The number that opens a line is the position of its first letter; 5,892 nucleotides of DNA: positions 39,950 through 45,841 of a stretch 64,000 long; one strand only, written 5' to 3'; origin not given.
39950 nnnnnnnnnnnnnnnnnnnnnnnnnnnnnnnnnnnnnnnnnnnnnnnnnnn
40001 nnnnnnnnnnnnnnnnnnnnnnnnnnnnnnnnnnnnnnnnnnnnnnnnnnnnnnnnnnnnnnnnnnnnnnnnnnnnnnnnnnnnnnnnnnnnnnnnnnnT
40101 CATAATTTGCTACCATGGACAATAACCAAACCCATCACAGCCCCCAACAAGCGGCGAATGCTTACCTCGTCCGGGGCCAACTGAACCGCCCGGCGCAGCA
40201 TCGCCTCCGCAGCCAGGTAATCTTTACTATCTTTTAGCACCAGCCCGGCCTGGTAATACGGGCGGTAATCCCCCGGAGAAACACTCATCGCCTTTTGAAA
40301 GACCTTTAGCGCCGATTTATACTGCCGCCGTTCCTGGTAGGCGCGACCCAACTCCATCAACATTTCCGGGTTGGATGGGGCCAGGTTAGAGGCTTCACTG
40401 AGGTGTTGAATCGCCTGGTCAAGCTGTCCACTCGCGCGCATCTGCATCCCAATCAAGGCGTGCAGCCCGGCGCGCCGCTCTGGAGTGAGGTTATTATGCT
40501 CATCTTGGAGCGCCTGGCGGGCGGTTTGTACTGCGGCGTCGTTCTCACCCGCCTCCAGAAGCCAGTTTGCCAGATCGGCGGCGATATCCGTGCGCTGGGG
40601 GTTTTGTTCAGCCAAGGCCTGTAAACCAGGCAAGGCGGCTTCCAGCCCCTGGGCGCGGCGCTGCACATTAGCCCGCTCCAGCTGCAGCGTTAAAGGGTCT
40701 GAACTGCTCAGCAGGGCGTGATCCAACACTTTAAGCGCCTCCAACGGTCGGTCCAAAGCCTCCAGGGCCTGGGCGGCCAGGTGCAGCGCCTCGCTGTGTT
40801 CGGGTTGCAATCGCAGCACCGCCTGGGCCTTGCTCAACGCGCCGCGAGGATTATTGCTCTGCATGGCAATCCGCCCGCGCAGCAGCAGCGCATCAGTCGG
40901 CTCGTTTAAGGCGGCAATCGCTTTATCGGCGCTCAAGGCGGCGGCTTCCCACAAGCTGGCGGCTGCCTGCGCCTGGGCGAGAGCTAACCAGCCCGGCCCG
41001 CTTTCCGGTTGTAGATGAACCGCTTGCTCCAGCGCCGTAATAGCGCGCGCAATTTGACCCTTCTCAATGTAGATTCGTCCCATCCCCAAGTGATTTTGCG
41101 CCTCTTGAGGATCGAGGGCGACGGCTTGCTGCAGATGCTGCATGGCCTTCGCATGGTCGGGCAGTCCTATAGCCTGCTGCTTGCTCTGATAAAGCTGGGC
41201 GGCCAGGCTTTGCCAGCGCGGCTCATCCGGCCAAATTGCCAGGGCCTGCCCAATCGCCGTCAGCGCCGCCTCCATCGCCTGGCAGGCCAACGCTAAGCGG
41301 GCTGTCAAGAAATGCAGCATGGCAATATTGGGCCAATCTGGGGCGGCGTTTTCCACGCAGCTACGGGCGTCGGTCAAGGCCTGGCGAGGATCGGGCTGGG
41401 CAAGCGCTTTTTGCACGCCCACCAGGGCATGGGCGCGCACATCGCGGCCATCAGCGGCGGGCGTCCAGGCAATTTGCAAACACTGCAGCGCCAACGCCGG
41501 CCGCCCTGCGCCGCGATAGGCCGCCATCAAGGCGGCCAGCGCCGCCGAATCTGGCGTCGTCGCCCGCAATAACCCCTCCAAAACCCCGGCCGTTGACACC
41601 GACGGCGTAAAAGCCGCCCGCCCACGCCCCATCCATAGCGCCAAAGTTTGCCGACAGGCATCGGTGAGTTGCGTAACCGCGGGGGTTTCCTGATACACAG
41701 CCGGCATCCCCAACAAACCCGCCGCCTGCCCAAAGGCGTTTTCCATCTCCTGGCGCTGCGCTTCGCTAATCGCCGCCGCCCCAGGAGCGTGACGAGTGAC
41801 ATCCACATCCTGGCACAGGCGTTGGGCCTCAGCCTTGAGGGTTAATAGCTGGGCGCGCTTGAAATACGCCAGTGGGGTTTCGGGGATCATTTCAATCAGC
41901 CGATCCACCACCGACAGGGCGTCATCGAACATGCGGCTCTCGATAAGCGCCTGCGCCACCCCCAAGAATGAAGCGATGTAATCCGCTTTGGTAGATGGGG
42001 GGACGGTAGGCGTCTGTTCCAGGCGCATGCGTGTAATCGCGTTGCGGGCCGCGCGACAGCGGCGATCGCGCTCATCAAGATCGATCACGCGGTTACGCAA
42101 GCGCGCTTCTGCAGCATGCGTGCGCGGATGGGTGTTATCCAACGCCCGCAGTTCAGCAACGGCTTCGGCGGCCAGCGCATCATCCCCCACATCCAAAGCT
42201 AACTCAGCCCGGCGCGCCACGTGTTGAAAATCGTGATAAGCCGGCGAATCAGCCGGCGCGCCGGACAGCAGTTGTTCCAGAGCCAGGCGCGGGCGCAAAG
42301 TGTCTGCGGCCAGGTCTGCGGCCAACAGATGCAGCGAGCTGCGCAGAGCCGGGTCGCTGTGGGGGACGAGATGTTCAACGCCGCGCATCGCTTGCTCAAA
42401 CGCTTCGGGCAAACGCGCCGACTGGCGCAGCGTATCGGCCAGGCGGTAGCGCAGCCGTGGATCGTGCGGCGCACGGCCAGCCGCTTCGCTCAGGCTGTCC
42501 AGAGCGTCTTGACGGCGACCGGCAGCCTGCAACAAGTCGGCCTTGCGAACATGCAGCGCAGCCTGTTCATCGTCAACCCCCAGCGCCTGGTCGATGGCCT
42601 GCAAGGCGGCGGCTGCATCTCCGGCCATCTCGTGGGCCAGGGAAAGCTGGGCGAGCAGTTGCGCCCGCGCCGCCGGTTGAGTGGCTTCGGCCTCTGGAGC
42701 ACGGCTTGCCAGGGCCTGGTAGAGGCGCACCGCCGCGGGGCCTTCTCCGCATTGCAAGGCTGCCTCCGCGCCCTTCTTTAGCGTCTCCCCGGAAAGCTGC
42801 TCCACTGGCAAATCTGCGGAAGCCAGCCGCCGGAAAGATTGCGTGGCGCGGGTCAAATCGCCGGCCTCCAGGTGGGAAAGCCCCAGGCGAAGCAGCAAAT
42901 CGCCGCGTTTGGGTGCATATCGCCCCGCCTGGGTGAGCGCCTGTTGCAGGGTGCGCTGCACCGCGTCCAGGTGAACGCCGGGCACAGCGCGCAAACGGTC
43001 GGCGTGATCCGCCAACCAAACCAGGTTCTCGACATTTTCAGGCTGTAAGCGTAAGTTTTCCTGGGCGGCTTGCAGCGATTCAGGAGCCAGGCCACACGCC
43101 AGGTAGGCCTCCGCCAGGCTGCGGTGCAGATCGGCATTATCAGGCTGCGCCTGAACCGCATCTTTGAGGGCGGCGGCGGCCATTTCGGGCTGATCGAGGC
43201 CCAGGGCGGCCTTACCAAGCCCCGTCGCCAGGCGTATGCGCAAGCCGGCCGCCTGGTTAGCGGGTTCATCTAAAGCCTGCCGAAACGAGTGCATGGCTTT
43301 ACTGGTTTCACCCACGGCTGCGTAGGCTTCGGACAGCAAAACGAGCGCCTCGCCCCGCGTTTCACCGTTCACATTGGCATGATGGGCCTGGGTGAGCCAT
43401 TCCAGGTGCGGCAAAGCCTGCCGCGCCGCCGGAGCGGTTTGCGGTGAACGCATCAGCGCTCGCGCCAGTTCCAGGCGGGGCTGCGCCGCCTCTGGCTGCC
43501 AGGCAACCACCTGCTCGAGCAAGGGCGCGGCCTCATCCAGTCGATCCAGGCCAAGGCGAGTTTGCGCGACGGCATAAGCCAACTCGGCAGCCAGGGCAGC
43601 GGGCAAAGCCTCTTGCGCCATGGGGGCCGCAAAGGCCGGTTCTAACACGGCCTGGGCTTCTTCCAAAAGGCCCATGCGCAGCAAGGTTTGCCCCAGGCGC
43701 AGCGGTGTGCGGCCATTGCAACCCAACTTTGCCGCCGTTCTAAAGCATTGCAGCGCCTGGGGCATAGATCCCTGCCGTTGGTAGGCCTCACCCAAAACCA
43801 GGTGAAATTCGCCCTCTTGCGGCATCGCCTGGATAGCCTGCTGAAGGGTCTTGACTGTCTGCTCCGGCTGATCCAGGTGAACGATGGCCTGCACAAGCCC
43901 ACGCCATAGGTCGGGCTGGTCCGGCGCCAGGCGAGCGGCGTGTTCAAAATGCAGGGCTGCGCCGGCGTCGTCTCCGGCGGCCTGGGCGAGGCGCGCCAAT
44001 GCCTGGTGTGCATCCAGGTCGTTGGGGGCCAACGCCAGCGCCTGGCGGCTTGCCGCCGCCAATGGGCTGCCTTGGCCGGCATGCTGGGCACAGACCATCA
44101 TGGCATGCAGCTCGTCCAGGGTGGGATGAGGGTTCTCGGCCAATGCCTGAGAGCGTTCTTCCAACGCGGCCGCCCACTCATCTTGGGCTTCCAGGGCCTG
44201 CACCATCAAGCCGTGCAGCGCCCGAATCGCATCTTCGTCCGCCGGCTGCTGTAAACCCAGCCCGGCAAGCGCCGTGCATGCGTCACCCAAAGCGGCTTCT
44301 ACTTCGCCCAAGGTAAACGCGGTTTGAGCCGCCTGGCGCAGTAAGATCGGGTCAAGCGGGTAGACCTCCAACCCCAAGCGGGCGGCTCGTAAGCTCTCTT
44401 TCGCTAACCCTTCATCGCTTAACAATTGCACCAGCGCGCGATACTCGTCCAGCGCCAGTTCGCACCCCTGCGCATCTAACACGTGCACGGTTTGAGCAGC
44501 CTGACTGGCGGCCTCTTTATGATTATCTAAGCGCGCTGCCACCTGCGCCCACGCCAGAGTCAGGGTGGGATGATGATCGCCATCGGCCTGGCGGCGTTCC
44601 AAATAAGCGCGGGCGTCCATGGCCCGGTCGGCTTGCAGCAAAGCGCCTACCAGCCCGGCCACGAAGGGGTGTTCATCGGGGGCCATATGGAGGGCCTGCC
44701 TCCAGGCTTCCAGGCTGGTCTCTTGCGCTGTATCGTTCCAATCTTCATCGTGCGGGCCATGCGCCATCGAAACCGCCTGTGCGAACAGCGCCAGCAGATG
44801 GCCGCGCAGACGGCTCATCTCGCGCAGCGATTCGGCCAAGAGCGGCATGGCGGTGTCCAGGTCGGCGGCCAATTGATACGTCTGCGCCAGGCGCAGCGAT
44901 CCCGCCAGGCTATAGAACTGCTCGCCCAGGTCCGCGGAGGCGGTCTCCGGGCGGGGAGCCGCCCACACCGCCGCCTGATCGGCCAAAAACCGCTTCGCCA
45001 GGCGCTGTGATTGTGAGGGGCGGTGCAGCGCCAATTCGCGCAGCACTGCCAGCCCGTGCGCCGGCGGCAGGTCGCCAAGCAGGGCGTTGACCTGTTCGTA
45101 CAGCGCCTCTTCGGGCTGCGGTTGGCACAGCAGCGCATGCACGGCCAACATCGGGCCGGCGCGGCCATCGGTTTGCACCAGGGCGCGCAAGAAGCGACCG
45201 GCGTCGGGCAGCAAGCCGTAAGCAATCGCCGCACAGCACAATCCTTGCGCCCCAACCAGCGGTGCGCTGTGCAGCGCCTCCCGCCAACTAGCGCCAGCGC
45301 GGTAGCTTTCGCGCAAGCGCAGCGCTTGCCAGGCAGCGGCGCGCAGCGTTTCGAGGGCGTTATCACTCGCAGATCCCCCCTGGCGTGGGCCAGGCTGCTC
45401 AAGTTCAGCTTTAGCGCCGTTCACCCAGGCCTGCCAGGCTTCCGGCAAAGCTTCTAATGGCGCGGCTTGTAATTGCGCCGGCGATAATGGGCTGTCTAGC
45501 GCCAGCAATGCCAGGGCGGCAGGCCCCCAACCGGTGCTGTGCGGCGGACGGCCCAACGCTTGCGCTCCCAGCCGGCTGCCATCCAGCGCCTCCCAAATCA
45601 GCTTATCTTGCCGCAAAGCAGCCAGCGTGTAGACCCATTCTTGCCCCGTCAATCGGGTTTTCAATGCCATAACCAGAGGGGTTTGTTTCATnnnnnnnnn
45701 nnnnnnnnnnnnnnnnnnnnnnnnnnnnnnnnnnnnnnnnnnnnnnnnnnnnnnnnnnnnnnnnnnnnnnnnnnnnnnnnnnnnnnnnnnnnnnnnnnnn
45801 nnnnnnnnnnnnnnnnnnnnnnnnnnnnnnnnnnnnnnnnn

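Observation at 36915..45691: Translationally coupled pair: an ~1863-aa all-TPR protein and a TPR-linker-clan-CD peptidase-like protein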

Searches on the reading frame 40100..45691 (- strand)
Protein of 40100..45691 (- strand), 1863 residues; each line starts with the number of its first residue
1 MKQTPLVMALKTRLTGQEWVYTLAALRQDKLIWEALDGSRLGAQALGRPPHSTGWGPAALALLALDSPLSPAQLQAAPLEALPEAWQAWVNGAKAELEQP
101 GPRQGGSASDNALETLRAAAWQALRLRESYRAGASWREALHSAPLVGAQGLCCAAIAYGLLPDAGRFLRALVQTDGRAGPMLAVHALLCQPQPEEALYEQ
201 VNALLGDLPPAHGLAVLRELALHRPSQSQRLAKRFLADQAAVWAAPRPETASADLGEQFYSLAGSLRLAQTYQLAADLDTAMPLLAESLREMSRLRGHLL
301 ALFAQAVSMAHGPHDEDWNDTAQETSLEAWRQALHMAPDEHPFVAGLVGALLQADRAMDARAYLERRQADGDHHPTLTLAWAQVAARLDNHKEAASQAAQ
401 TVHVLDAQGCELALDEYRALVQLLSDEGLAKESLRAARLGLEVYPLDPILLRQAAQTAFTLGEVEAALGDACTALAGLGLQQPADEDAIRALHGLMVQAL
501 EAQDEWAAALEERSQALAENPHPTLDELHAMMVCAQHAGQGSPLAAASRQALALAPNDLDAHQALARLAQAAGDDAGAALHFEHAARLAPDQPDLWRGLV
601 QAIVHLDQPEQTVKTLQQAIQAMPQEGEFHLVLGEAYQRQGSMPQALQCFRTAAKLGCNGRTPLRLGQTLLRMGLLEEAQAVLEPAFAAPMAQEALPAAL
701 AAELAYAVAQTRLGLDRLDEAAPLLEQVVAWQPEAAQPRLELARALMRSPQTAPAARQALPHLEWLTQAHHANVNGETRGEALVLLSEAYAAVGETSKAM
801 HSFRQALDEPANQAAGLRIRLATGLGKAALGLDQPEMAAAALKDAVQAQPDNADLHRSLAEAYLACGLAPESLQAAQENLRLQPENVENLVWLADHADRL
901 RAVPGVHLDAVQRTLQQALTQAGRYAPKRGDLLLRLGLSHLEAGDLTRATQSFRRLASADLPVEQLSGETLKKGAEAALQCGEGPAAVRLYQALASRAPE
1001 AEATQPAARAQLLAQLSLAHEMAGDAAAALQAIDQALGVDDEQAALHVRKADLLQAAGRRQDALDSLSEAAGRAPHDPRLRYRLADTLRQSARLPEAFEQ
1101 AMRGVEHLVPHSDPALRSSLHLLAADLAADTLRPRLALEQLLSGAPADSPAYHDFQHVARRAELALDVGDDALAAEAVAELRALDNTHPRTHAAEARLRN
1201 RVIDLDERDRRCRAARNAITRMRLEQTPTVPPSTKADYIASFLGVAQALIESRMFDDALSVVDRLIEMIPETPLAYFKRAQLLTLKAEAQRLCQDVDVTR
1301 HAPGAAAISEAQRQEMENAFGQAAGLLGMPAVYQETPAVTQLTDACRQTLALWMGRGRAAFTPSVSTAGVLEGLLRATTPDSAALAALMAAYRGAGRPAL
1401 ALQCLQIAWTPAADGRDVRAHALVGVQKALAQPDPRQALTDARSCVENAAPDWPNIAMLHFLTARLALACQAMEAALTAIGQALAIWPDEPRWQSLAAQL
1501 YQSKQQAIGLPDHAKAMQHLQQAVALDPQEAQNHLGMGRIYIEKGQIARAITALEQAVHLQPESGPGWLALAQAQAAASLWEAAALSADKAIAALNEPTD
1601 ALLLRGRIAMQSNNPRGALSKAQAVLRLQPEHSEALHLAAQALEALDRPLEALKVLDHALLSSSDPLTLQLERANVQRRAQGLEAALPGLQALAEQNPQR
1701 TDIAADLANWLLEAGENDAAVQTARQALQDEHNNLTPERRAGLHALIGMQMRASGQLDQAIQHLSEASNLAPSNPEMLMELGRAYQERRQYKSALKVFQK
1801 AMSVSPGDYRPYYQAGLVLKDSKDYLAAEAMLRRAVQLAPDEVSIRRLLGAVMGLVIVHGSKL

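Call 6: search_protein_families(library=pfam, proteins=[window:40100-45691:-], max_evalue=0.1)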
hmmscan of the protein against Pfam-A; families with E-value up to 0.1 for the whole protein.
window:40100-45691:- (1863 aa): 23 families
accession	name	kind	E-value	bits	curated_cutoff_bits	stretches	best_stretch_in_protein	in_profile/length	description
PF14559.12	TPR_19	-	1.8e-44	150.3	25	9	1512-1572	6-66/68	Tetratricopeptide repeat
PF13428.12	TPR_14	-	3.1e-34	114.3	23.5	6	1534-1574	4-44/44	Tetratricopeptide repeat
PF13181.12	TPR_8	-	5.6e-32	107.6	25.7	3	1810-1841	2-33/34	Tetratricopeptide repeat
PF13414.12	TPR_11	-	9e-28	96.1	26.8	5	1752-1787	5-40/42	TPR repeat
PF07719.23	TPR_2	-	3e-24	83.5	27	2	1777-1807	3-33/34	Tetratricopeptide repeat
PF13432.12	TPR_16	-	3.3e-22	79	32.7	6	1049-1108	2-60/65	Tetratricopeptide repeat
PF23914.1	TPR_CcmH_CycH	-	5.2e-22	78.8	42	5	544-655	35-149/158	Cytochrome c-type biogenesis protein H TPR domain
PF00515.34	TPR_1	-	1.9e-18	65.8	27.8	1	1777-1807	3-33/34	Tetratricopeptide repeat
PF13431.12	TPR_17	-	1.1e-13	50.8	24.4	1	1520-1551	2-33/34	Tetratricopeptide repeat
PF12895.13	ANAPC3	-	3e-08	34.3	27.2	2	1581-1658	5-81/82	Anaphase-promoting complex, cyclosome, subunit 3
PF13371.12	TPR_9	-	2e-07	31.3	35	3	1782-1848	2-68/73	Tetratricopeptide repeat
PF13424.12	TPR_12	-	5.7e-07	30.1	30.1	4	1777-1840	5-76/77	Tetratricopeptide repeat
PF12569.14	NatA_aux_su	-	2.6e-06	27.1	33.3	0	1631-1750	2-121/515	N-terminal acetyltransferase A, auxiliary subunit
PF13176.12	TPR_7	-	2e-05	24.8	27.9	0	1779-1805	3-31/36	Tetratricopeptide repeat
PF25062.1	ARM_TT21_N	-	2.6e-05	24.5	40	0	1721-1806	116-199/222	Tetratricopeptide repeat protein 21 N-terminal ARM repeat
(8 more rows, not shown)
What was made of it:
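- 40100..45691 (-): ORF A: a 1,863-aa helical-repeat (TPR) protein with no membrane segment. 23 TPR-type Pfam families match, roughly from residue 500 to 1850 (call 6).
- On TPR proteins (ORF A and the ORF B N-terminus): ORF A: TPR_19 E 1.8e-44, TPR_14 E 3e-34 and 21 further TPR-type families, roughly from residue 500 to 1850 (call 6).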

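Call 7: search_protein_families(library=ncbifam, proteins=[window:40100-45691:-], max_evalue=0.1)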
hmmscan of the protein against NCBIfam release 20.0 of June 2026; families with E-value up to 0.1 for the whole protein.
window:40100-45691:- (1863 aa): 35 families (the best 25 are shown)
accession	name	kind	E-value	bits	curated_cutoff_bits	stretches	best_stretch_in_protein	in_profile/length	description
NF040959.1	MamA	equivalog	1.7e-54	184.4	200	7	1735-1852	31-148/204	magnetosome protein MamA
TIGR02917.1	PEP_TPR_lipo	equivalog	3.6e-50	170.8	312.2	6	1513-1735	447-669/899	XrtA/PEP-CTERM system TPR-repeat protein PrsT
TIGR02521.1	type_IV_pilW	equivalog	2.8e-31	108.9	154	7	608-757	46-190/234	type IV pilus biogenesis/stability protein PilW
NF033920.0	C39_PA2778_fam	equivalog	1.8e-22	80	150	5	1488-1593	147-252/255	PA2778 family cysteine peptidase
TIGR02552.1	LcrH_SycD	equivalog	2.3e-19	69.5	104.8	3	1749-1842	26-119/136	SycD/LcrH family type III secretion system chaperone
NF047371.1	FlcA_CTERM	equivalog_domain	9.5e-16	57.4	300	1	1679-1843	366-541/646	periplasmic flagellar collar protein FlcA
NF052415.1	T3SS_chap_SctY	equivalog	1.6e-13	51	70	5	584-652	31-102/106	type III secretion apparatus assembly chaperone SctY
TIGR03939.1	PGA_TPR_OMP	equivalog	9.8e-13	47.2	366.65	4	1684-1848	327-502/800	poly-beta-1,6 N-acetyl-D-glucosamine export porin PgaA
NF008757.0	PRK11788.1-5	equivalog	7e-12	45.2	363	5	1690-1838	58-209/388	lipopolysaccharide assembly protein LapB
NF040561.1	PrimPol_Msp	equivalog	1.9e-10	39.9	200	2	1513-1587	7-81/515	CRISPR-associated primase-polymerase type A1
TIGR00540.1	TPR_hemY_coli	hypoth_equivalog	5.5e-10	38.6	142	3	1599-1829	152-379/385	heme biosynthesis-associated TPR protein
NF008753.0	PRK11788.1-1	equivalog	1.7e-09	37.3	395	1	1504-1559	187-242/389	lipopolysaccharide assembly protein LapB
NF002725.1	PRK02603.1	equivalog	1.2e-08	35.2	143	0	1512-1558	87-133/173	photosystem I assembly protein Ycf3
NF008755.0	PRK11788.1-3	equivalog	5.5e-08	32.5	430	1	607-926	50-355/388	lipopolysaccharide assembly protein LapB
NF033758.1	gliding_GltE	equivalog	6.8e-08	31.9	225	1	500-657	164-320/411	adventurous gliding motility TPR repeat lipoprotein GltE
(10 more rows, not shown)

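Call 70: search_protein_families(library=padloc, proteins=[window:40100-45691:-], max_evalue=0.01)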
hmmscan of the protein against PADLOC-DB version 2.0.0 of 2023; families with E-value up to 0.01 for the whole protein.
window:40100-45691:- (1863 aa): 1 family
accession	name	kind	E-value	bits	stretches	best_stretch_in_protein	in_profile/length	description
PDLC04781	PDC-M71B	-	1.9e-07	28.2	0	1507-1563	126-182/515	-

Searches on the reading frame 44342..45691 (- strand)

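Call 40: search_protein_families(library=pfam, proteins=[window:44342-45691:-], max_evalue=5)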
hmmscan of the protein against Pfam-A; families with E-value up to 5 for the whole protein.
window:44342-45691:- (450 aa): 2 families
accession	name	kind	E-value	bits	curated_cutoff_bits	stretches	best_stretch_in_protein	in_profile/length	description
PF14559.12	TPR_19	-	0.053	14.3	25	1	331-373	15-57/68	Tetratricopeptide repeat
PF17092.11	PCB_OB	-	0.19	12.9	27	1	311-403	2-85/111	Penicillin-binding protein OB-like domain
